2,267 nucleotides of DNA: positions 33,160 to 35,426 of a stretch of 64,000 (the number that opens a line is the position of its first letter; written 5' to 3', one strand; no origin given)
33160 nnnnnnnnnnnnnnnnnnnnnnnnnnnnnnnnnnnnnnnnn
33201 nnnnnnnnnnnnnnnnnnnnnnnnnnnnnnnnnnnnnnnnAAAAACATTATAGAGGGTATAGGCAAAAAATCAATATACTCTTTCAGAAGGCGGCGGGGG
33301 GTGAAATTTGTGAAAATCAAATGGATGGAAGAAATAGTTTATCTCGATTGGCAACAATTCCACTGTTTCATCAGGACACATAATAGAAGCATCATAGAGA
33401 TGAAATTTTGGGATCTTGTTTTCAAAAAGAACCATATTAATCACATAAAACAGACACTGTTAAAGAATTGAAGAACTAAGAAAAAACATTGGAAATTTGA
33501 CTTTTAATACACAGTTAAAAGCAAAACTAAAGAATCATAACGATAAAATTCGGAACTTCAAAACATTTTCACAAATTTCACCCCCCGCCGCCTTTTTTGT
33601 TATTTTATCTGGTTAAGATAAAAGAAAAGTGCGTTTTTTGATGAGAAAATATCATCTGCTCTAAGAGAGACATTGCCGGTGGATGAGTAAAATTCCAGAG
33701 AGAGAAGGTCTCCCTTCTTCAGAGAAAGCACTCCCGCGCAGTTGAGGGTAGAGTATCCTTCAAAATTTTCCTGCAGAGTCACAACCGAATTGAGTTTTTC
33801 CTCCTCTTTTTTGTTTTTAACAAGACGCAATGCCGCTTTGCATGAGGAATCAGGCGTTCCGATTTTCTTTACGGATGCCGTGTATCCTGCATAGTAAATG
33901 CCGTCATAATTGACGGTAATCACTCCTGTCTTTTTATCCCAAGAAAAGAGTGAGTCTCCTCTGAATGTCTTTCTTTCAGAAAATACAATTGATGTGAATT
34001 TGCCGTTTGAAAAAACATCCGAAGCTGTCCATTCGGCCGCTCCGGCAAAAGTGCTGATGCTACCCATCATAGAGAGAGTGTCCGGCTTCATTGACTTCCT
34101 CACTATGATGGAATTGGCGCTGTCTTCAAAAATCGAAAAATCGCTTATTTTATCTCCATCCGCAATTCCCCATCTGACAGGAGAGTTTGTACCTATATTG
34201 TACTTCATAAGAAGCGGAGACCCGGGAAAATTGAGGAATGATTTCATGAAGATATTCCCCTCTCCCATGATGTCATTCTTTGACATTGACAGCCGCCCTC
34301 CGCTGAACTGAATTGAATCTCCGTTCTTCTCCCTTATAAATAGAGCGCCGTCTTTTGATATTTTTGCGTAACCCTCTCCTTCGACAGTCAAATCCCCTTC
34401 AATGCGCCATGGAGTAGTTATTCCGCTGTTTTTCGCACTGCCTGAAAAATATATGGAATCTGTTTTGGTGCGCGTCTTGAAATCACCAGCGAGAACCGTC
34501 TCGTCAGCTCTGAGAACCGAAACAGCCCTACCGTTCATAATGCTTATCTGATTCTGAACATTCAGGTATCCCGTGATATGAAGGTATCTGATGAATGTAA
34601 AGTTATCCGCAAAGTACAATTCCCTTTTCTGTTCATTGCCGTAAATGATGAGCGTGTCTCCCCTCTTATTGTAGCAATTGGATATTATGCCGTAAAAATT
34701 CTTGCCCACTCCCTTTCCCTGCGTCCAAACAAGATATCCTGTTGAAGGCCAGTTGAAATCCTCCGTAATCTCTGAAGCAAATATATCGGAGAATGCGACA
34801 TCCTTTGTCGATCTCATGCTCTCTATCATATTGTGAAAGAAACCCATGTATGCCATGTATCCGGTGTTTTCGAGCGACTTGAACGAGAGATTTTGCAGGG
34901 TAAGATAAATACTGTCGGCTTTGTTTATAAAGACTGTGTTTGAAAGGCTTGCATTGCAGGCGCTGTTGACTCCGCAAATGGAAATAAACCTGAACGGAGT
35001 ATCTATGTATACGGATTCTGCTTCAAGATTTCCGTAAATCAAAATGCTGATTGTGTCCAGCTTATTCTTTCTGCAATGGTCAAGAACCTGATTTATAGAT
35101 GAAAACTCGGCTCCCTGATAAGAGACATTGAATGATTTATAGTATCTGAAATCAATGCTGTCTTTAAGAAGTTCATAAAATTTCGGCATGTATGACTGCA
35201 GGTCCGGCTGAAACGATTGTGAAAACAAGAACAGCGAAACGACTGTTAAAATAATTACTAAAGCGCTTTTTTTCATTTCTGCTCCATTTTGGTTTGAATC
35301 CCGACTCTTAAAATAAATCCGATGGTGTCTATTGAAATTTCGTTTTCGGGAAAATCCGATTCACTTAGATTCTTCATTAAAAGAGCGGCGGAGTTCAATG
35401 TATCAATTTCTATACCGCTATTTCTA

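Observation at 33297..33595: Perfect 28-30-bp inverted repeats flanking ~240 bp of AT-rich DNA: MITE-like element or giant stem-loop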

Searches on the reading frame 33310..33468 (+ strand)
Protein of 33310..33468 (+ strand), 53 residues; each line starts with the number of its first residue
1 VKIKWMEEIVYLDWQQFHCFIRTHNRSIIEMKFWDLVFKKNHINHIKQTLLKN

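Call 38: search_protein_families(library=pfam, proteins=[window:33310-33468:+], max_evalue=10)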
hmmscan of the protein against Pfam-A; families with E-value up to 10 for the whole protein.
seq(53 aa): 0 families

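Call 39: search_protein_families(library=ncbifam, proteins=[window:33310-33468:+], max_evalue=10)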
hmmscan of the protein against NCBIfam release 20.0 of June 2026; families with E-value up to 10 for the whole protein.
seq(53 aa): 0 families

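Call 40: find_homologous_proteins(query=window:33310-33468:+, max_evalue=10)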
Query seq(53 aa): no candidate shares three 5-residue words with the query. No homologue found.

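Call 71: search_protein_representatives(protein=window:33310-33468:+)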
Query: 53 residues. Proteins with E-value up to 0.001 (for the whole library): 0; up to 1e-10: 0; up to 1e-30: 0. The best 0 are listed.

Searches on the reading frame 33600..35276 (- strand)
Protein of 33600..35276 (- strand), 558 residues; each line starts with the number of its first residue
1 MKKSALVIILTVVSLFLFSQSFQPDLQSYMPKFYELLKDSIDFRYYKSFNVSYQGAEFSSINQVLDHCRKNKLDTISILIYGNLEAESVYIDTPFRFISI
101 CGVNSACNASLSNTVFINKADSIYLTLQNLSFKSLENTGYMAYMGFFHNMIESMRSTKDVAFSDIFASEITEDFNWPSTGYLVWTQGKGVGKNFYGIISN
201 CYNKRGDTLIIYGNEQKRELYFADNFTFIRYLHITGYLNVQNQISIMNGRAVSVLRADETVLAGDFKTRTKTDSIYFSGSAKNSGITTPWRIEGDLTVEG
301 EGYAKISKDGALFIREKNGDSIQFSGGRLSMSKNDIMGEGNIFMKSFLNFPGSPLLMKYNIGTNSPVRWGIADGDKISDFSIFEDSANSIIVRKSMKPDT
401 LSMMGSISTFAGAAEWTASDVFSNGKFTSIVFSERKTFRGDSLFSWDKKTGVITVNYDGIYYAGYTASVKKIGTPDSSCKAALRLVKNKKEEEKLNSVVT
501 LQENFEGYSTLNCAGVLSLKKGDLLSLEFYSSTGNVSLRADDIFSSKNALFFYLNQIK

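Call 8: search_protein_families(library=pfam, proteins=[window:33600-35276:-])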
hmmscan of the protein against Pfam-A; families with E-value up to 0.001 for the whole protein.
window:33600-35276:- (558 aa): 0 families

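Call 15: find_encoding_contigs(protein=window:33600-35276:-, flank=4000, max_places=10)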
Protein window:33600-35276:- (558 aa): 1 contig read that carries it; 1 place shown.
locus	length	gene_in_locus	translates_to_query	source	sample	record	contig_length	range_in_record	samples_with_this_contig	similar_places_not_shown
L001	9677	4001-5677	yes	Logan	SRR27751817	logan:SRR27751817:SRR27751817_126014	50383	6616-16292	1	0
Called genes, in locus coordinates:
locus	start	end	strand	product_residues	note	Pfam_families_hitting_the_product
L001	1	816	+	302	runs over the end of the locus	PF01145:Band_7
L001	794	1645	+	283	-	PF01040:UbiA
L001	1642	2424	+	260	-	PF02673:BacA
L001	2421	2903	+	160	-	PF00149:Metallophos, PF12850:Metallophos_2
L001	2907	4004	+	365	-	PF09587:PGA_cap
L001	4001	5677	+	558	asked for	-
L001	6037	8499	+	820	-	PF00990:GGDEF, PF24898:GGDEF_GdpP, PF00515:TPR_1 (faint), PF07719:TPR_2 (faint), PF13181:TPR_8 (faint), PF13374:TPR_10 (faint), PF13424:TPR_12 (faint)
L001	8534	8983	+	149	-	PF00359:PTS_EIIA_2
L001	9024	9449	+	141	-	PF04892:VanZ-LLP1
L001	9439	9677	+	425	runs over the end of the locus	PF13393:tRNA-synt_His, PF00587:tRNA-synt_2b, PF13393:tRNA-synt_His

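Call 20: find_homologous_proteins(query=window:33600-35276:-, max_evalue=1e-10)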
Query window:33600-35276:- (558 aa): 6 proteins with E <= 1e-10 among 8000 candidates.
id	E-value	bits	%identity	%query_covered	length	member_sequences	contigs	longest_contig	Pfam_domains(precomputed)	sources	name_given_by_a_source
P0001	0.0e+0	1244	100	100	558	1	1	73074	-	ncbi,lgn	ncbi:MAG: hypothetical protein AB7T10_01525 [bacterium]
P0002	1.8e-255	867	68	100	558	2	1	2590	-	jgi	-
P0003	1.0e-227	775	63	100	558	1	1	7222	-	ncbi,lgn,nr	ncbi:MAG: hypothetical protein PHW02_08340 [bacterium]|nr:hypothetical protein [bacterium]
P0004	2.8e-217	741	60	100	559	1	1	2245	-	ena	-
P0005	5.0e-212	723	58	100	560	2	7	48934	-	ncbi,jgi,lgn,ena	jgi:hypothetical protein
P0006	7.6e-125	436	61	58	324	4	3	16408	-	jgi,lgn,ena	-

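Call 21: find_encoding_contigs(protein=P0005, flank=5000, max_places=10)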
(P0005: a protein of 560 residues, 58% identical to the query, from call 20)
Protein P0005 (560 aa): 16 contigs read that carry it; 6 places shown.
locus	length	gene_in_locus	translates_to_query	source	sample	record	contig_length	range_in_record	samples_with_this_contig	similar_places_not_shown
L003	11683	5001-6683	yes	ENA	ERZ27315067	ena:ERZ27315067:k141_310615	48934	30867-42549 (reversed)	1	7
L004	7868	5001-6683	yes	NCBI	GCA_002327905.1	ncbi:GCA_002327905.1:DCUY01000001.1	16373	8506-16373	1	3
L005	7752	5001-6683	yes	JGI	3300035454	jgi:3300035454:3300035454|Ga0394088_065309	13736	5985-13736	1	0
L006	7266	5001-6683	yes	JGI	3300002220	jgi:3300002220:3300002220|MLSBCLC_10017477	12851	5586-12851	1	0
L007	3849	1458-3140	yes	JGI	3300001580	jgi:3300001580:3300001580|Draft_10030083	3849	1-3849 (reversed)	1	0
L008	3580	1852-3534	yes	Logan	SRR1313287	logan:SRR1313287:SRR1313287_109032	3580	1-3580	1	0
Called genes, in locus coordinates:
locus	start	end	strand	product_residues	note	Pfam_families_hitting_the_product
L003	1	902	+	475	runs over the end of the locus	PF07969:Amidohydro_3, PF01979:Amidohydro_1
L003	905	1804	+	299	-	PF01145:Band_7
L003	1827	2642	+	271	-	PF01040:UbiA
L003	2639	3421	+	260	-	PF02673:BacA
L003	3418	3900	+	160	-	PF00149:Metallophos, PF12850:Metallophos_2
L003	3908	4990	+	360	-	PF09587:PGA_cap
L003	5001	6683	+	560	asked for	-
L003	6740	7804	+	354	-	PF13384:HTH_23, PF13518:HTH_28 (weak), PF13551:HTH_29, PF13565:HTH_32, PF13358:DDE_3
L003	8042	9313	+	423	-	PF16822:ALGX (faint)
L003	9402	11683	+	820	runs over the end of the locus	PF00990:GGDEF, PF00515:TPR_1 (faint), PF07719:TPR_2 (faint), PF13424:TPR_12 (faint), PF13181:TPR_8 (faint), PF13374:TPR_10 (faint)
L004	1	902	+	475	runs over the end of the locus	PF07969:Amidohydro_3, PF01979:Amidohydro_1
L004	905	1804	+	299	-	PF01145:Band_7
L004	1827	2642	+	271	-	PF01040:UbiA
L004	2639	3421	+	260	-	PF02673:BacA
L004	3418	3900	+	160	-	PF00149:Metallophos, PF12850:Metallophos_2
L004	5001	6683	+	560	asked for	-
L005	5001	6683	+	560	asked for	-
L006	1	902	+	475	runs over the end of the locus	PF07969:Amidohydro_3, PF01979:Amidohydro_1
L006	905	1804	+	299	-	PF01145:Band_7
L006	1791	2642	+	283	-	PF01040:UbiA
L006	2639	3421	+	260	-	PF02673:BacA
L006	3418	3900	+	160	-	PF00149:Metallophos, PF12850:Metallophos_2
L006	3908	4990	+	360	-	PF09587:PGA_cap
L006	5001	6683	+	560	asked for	-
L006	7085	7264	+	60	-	?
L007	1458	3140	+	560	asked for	-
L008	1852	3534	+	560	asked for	-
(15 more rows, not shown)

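Call 22: find_encoding_contigs(protein=P0003, flank=5000, max_places=6)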
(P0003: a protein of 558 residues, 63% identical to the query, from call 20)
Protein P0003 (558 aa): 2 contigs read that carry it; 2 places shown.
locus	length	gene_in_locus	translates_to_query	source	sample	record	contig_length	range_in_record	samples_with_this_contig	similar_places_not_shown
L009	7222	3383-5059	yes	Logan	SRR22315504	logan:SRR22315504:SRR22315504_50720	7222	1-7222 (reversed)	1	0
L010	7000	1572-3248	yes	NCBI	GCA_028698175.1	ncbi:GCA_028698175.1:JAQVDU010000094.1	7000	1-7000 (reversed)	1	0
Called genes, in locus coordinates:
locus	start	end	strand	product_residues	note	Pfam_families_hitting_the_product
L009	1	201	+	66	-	?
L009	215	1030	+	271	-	PF01040:UbiA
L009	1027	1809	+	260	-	PF02673:BacA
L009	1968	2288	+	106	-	PF12850:Metallophos_2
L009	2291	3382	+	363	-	PF09587:PGA_cap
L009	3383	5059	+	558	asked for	-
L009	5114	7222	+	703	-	?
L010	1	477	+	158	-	PF00149:Metallophos (weak), PF12850:Metallophos_2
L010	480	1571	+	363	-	PF09587:PGA_cap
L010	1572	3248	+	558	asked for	-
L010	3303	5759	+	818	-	PF00990:GGDEF, PF23354:TPR_NUP160_120_M (faint), PF13176:TPR_7 (faint), PF13181:TPR_8 (faint), PF13424:TPR_12 (faint), PF07719:TPR_2 (faint), PF00515:TPR_1 (faint), PF13374:TPR_10 (faint)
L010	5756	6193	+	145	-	PF00359:PTS_EIIA_2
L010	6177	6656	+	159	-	PF04892:VanZ-LLP1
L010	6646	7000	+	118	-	?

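Call 23: find_encoding_contigs(protein=P0002, flank=5000, max_places=6)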
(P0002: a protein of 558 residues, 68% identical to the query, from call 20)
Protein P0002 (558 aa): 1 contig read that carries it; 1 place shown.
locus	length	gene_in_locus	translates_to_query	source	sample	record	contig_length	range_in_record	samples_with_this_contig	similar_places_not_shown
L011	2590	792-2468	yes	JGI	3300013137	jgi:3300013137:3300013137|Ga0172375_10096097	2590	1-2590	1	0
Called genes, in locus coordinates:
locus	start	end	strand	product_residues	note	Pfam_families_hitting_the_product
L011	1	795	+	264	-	?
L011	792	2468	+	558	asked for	-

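Call 44: find_encoding_contigs(protein=P0006, flank=5000, max_places=6)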
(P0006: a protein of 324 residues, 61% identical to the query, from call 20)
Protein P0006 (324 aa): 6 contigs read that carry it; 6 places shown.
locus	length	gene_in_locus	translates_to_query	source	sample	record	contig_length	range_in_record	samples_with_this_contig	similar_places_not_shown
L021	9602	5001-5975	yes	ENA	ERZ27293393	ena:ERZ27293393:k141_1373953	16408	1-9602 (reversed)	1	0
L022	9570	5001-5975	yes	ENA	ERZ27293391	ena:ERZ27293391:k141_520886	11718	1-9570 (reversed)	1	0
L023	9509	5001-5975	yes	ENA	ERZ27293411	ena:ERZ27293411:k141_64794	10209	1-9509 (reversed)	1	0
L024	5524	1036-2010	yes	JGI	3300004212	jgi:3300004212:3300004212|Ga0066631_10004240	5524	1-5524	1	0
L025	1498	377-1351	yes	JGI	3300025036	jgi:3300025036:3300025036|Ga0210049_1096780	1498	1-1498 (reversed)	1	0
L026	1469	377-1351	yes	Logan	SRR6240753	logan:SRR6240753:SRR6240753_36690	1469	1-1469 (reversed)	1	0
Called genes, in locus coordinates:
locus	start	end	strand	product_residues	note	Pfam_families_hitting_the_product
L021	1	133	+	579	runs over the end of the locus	PF03979:Sigma70_r1_1, PF00140:Sigma70_r1_2, PF04542:Sigma70_r2, PF04539:Sigma70_r3, PF04545:Sigma70_r4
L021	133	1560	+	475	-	PF07969:Amidohydro_3, PF01979:Amidohydro_1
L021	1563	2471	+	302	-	PF01145:Band_7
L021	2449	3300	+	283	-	PF01040:UbiA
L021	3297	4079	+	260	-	PF02673:BacA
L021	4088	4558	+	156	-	PF00149:Metallophos (weak), PF12850:Metallophos_2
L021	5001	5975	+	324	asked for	-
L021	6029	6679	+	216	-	-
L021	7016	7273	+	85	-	PF21699:TM1266-like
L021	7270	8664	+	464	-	PF04055:Radical_SAM, PF06968:BATS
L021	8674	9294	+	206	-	PF03193:RsgA_GTPase (faint), PF00350:Dynamin_N (faint), PF01926:MMR_HSR1, PF02421:FeoB_N (weak), PF18128:HydF_dimer (weak)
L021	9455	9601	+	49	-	?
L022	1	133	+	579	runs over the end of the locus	PF03979:Sigma70_r1_1, PF00140:Sigma70_r1_2, PF04542:Sigma70_r2, PF04539:Sigma70_r3, PF04545:Sigma70_r4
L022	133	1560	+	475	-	PF07969:Amidohydro_3, PF01979:Amidohydro_1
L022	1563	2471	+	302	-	PF01145:Band_7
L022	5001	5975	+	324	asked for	-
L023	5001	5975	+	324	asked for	-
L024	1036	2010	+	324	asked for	-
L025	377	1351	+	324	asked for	-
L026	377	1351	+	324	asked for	-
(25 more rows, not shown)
